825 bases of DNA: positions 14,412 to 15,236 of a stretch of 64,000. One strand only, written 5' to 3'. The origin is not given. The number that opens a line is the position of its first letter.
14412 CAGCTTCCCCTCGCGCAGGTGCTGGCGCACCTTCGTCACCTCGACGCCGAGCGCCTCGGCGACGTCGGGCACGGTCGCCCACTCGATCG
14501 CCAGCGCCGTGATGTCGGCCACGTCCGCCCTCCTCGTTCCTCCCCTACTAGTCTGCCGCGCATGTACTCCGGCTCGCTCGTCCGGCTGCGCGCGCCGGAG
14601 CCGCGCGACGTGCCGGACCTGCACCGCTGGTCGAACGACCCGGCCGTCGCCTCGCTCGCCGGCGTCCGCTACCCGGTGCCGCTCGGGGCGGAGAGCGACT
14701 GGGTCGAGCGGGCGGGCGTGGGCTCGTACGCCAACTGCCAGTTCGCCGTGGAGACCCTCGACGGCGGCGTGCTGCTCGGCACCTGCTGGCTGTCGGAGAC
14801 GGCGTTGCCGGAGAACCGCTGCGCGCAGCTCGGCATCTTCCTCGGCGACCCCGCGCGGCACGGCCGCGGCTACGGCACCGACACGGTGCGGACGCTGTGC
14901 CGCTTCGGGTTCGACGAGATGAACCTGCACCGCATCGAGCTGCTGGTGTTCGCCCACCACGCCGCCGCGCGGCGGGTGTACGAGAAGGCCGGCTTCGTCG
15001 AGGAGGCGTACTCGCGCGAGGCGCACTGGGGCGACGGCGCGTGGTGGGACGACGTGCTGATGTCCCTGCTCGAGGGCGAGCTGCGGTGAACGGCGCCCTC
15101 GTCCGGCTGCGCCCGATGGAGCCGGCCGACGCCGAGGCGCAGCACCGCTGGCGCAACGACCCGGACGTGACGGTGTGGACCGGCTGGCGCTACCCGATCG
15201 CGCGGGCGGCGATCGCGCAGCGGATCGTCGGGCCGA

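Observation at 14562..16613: Four tandem, translationally coupled GNAT paralogs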

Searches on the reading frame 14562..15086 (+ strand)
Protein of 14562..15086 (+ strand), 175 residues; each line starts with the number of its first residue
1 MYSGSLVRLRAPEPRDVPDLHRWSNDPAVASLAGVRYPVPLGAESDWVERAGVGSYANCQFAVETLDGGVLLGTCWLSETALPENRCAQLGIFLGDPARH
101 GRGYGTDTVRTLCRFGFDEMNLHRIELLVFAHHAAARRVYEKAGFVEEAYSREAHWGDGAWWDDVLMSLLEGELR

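Call 3: search_protein_families(library=pfam, proteins=[window:14562-15086:+], max_evalue=0.01)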
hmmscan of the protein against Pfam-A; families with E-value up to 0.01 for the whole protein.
window:14562-15086:+ (175 aa): 6 families
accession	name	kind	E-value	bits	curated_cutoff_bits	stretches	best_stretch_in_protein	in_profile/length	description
PF13302.13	Acetyltransf_3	-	1.3e-22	81.4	25.4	1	8-146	3-138/138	Acetyltransferase (GNAT) domain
PF00583.31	Acetyltransf_1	-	4.5e-11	43.5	20.7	1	37-145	12-116/116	Acetyltransferase (GNAT) family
PF13523.12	Acetyltransf_8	-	7.6e-08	32.5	27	1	91-148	83-140/145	Acetyltransferase (GNAT) domain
PF13508.13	Acetyltransf_7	-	0.00018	22.3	27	1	63-147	7-84/84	Acetyltransferase (GNAT) domain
PF13420.13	Acetyltransf_4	-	0.00023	21.7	24.3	1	9-165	1-154/155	Acetyltransferase (GNAT) domain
PF13673.13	Acetyltransf_10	-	0.0015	19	23.6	1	96-153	60-115/128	Acetyltransferase (GNAT) domain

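Call 6: search_protein_families(library=ncbifam, proteins=[window:14562-15086:+], max_evalue=0.001)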
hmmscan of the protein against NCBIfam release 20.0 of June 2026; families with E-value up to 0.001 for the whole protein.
window:14562-15086:+ (175 aa): 13 families
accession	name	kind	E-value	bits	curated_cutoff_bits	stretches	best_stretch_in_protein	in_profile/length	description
NF000225.3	AAC_6p_Strep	exception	2.4e-16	60.1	250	1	66-174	47-155/156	aminoglycoside 6'-N-acetyltransferase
TIGR03585.1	PseH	equivalog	5.5e-07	29.8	93.1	1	69-163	60-151/156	UDP-4-amino-4,6-dideoxy-N-acetyl-beta-L-altrosamine N-acetyltransferase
NF012165.0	AAC_6p_set_A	equivalog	7.2e-07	29.1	280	1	73-149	77-151/177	aminoglycoside 6'-N-acetyltransferase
TIGR04431.1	N6_acetyl_AAC6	equivalog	5.1e-06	26.2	260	1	75-149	86-158/184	AacA4 family aminoglycoside N(6')-acetyltransferase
NF007527.0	PRK10140.1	equivalog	5.7e-06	26.3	236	1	9-167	6-158/162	N-acetyltransferase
NF000135.2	AAC_6p_IIc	exception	6e-06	26.1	415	1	74-149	85-158/193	aminoglycoside N-acetyltransferase AAC(6')-IIc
NF033151.0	AAC_6p_A10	exception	6.2e-06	26.3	400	1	85-168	92-175/178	AAC(6')-I family aminoglycoside 6'-N-acetyltransferase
NF000118.3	AAC_6p_A31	exception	2.8e-05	24.1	385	1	74-148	73-145/172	aminoglycoside N-acetyltransferase AAC(6')-31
NF011709.0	PRK15130.1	equivalog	4.2e-05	23.4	218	1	86-167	82-162/186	spermidine N1-acetyltransferase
NF008072.0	PRK10809.1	equivalog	5.9e-05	22.9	190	1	88-171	105-187/194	ribosomal protein S5-alanine N-acetyltransferase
NF040503.1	resist_ArsN1a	equivalog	0.00012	21.8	170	1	88-168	78-156/159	arsinothricin resistance N-acetyltransferase ArsN1 family A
NF000048.1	AAC_6p_A40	exception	0.00019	21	400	1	74-147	85-156/184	aminoglycoside 6'-N-acetyltransferase AacA40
NF033074.0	AAC_6p_Ib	exception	0.00058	19.5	400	1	74-147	85-156/184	AAC(6')-Ib family aminoglycoside 6'-N-acetyltransferase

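Call 8: search_solved_structures(query=A1, max_evalue=0.00001)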
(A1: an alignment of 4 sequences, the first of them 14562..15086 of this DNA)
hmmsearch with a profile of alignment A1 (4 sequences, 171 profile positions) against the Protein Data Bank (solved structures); distinct sequences matched with E-value up to 0.00001: 49.
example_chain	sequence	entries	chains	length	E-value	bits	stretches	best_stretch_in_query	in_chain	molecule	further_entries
6vfn_A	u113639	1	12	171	3.5e-22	82.3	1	6-168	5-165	Spermidine N1-acetyltransferase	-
6vfm_A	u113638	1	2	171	8.8e-22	81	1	6-168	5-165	Spermidine N1-acetyltransferase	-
8fv0_C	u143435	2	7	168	1.7e-21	80.1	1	6-169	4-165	Diamine N-acetyltransferase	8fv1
5ix3_A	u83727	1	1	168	2.3e-21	79.7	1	6-169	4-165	Diamine N-acetyltransferase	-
6erd_A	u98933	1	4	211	5.5e-21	78.4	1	6-169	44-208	Aminoglycoside N6'-acetyltransferase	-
8q6u_A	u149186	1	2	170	1.3e-20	77.3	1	6-169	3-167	Aminoglycoside N6'-acetyltransferase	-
3tth_A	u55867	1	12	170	3.2e-20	76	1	3-169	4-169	Spermidine N1-acetyltransferase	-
5wif_A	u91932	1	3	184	3.2e-20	75.9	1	2-168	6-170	Spermidine N1-acetyltransferase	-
6d72_A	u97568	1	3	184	3.2e-20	75.9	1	2-168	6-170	Spermidine N1-acetyltransferase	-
6dau_A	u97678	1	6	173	3.7e-19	72.5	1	4-167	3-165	Spermidine N1-acetyltransferase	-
4jjx_A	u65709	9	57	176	4.6e-19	72.2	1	4-167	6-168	Spermidine n1-acetyltransferase | Spermidine N(1)-acetyltransferase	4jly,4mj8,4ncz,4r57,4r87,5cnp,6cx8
4ygo_A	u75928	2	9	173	4.6e-19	72.2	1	4-167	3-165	Spermidine n1-acetyltransferase | Spermidine N(1)-acetyltransferase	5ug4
4mhd_A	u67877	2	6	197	6.7e-19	71.7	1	4-167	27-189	Spermidine n1-acetyltransferase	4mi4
7kwx_A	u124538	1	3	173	1.9e-18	70.2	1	4-167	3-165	Spermidine N(1)-acetyltransferase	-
7kx2_A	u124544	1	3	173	3.6e-18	69.3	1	4-167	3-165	Spermidine N(1)-acetyltransferase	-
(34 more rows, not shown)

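Call 26: search_solved_structures(query=window:14562-15086:+, max_evalue=1e-8, show_alignments=3)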
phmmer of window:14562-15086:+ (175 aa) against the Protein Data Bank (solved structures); distinct sequences matched with E-value up to 1e-8: 5.
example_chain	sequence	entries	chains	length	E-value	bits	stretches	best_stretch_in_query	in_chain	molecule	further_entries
3tth_A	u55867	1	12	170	2.5e-11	46.9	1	3-170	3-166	Spermidine N1-acetyltransferase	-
6erd_A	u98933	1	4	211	6.7e-11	45.5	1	9-173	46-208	Aminoglycoside N6'-acetyltransferase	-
8q6u_A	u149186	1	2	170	2e-10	43.9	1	9-173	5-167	Aminoglycoside N6'-acetyltransferase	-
3owc_A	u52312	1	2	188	5e-09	39.4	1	84-173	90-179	Probable acetyltransferase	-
2ge3_A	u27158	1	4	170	8.8e-09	38.6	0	66-172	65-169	probable acetyltransferase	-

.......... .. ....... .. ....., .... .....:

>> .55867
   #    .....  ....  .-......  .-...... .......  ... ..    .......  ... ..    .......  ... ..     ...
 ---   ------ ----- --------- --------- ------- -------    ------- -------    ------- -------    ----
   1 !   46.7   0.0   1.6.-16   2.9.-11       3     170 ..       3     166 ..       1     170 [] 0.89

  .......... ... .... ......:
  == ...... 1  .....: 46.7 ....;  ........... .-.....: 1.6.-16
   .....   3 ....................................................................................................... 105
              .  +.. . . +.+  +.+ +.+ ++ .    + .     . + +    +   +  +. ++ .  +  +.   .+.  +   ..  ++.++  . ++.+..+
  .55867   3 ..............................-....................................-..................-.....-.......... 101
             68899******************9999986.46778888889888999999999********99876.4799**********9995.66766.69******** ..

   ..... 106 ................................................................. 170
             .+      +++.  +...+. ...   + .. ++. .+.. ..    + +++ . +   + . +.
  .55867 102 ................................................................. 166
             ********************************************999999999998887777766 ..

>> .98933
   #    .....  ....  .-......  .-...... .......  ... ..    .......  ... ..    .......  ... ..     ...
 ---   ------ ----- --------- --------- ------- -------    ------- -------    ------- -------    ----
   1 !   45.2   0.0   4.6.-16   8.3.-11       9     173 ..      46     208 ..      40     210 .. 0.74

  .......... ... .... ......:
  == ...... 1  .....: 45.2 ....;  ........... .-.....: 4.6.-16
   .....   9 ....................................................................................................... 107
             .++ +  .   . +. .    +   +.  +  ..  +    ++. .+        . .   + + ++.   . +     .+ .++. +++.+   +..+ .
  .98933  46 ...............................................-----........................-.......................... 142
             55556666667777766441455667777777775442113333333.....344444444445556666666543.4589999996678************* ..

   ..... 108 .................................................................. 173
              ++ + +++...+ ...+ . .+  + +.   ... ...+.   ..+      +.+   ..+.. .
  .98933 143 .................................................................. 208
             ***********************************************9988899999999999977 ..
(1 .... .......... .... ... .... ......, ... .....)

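Call 36: search_protein_representatives(alignment_id=A1)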
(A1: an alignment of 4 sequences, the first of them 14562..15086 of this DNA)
Query: 4 sequences, 171 profile positions. Proteins with E-value up to 0.001 (for the whole library): 55323; up to 1e-10: 14739; up to 1e-30: 273. The best 150 are listed.
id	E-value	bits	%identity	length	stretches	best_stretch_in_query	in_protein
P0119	3.2e-61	222.5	-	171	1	2-171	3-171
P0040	2.0e-60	219.9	-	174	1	1-171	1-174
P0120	3.0e-58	212.8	-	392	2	2-169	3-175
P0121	1.8e-55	203.8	-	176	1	1-170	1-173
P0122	2.2e-55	203.4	-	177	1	2-171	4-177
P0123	2.1e-54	200.3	-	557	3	3-167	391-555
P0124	1.8e-53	197.3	-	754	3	67-169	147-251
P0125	5.2e-53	195.7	-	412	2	3-168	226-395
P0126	2.6e-49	183.7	-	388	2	17-169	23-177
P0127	2.8e-49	183.6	-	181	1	2-169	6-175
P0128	3.0e-49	183.5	-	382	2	2-167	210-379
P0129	3.5e-49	183.3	-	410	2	3-169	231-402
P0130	8.1e-49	182.1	-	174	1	1-170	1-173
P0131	3.9e-48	179.9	-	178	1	1-169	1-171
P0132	4.1e-48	179.8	-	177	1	1-170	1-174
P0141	4.9e-45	169.8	-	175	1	2-169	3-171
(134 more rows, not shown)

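Call 40: find_encoding_contigs(protein=P0121, flank=5000, max_places=3)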
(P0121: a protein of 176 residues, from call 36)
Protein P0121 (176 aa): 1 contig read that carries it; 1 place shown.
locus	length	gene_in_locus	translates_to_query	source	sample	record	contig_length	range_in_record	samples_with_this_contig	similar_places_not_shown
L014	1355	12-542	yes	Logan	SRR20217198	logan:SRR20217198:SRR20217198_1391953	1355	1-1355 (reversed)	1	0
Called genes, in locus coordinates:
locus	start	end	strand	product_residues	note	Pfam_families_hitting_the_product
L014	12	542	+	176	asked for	PF13302:Acetyltransf_3, PF13420:Acetyltransf_4, PF13523:Acetyltransf_8, PF00583:Acetyltransf_1, PF13508:Acetyltransf_7 (weak)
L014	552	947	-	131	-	-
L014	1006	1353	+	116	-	?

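Call 47: find_encoding_contigs(protein=P0130, flank=5000, max_places=2)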
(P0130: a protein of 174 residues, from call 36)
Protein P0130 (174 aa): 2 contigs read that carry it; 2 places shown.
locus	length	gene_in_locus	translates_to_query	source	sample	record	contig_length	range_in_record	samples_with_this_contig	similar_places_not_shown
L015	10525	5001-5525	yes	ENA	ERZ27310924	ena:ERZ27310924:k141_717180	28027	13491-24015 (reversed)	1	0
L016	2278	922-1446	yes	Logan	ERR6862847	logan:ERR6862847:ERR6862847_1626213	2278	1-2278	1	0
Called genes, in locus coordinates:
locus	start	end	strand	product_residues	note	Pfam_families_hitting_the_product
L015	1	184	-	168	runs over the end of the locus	PF18029:Glyoxalase_6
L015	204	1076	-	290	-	-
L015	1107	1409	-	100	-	PF18916:Lycopene_cyc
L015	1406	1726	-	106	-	PF18916:Lycopene_cyc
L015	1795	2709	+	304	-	-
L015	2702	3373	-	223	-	PF02581:TMP-TENI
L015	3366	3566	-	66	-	PF02597:ThiS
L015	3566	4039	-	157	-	PF01243:PNPOx_N, PF12900:Pyridox_ox_2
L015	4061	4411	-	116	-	PF21531:Rv2175c_wHTH, PF18367:Rv2175c_C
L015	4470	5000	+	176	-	PF13302:Acetyltransf_3, PF13420:Acetyltransf_4, PF00583:Acetyltransf_1, PF13523:Acetyltransf_8, PF13508:Acetyltransf_7 (weak)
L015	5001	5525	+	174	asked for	PF13302:Acetyltransf_3, PF13420:Acetyltransf_4, PF13523:Acetyltransf_8, PF00583:Acetyltransf_1, PF13508:Acetyltransf_7 (weak)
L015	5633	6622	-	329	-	PF01408:GFO_IDH_MocA, PF22725:GFO_IDH_MocA_C3, PF02894:GFO_IDH_MocA_C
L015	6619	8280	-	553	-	PF01408:GFO_IDH_MocA, PF03447:NAD_binding_3, PF22725:GFO_IDH_MocA_C3, PF02894:GFO_IDH_MocA_C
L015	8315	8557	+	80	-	PF13370:Fer4_13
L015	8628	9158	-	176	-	-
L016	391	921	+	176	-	PF13302:Acetyltransf_3, PF13420:Acetyltransf_4, PF00583:Acetyltransf_1, PF13523:Acetyltransf_8, PF13508:Acetyltransf_7 (weak)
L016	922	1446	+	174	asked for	PF13302:Acetyltransf_3, PF13420:Acetyltransf_4, PF13523:Acetyltransf_8, PF00583:Acetyltransf_1, PF13508:Acetyltransf_7 (weak)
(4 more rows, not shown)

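Call 48: find_encoding_contigs(protein=P0141, flank=5000, max_places=2)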
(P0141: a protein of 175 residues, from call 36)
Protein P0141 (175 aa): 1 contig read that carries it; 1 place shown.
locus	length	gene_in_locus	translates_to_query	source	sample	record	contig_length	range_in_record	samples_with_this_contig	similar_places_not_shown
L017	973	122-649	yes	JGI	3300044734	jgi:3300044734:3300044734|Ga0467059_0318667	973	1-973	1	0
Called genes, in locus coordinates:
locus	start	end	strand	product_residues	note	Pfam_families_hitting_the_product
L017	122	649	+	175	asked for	PF13302:Acetyltransf_3, PF13420:Acetyltransf_4, PF00583:Acetyltransf_1, PF13508:Acetyltransf_7 (weak)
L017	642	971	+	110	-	?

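Call 49: find_encoding_contigs(protein=P0127, flank=5000, max_places=2)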
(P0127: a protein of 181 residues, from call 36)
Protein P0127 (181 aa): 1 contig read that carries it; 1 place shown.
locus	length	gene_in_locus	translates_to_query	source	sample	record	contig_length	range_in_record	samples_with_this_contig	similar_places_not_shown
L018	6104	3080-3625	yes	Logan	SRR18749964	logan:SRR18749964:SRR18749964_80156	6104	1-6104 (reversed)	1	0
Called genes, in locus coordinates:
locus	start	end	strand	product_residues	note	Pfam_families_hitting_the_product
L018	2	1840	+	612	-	?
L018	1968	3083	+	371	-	PF13302:Acetyltransf_3, PF13420:Acetyltransf_4 (weak), PF13523:Acetyltransf_8 (faint), PF00583:Acetyltransf_1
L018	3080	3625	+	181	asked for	PF13302:Acetyltransf_3, PF13420:Acetyltransf_4, PF00583:Acetyltransf_1, PF13508:Acetyltransf_7, PF13523:Acetyltransf_8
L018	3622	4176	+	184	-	PF13302:Acetyltransf_3, PF13420:Acetyltransf_4, PF13523:Acetyltransf_8, PF00583:Acetyltransf_1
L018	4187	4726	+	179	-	PF13302:Acetyltransf_3, PF13420:Acetyltransf_4 (weak), PF13523:Acetyltransf_8 (weak), PF00583:Acetyltransf_1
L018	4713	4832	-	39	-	-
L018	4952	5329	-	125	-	PF05685:Uma2 (weak)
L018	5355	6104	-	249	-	?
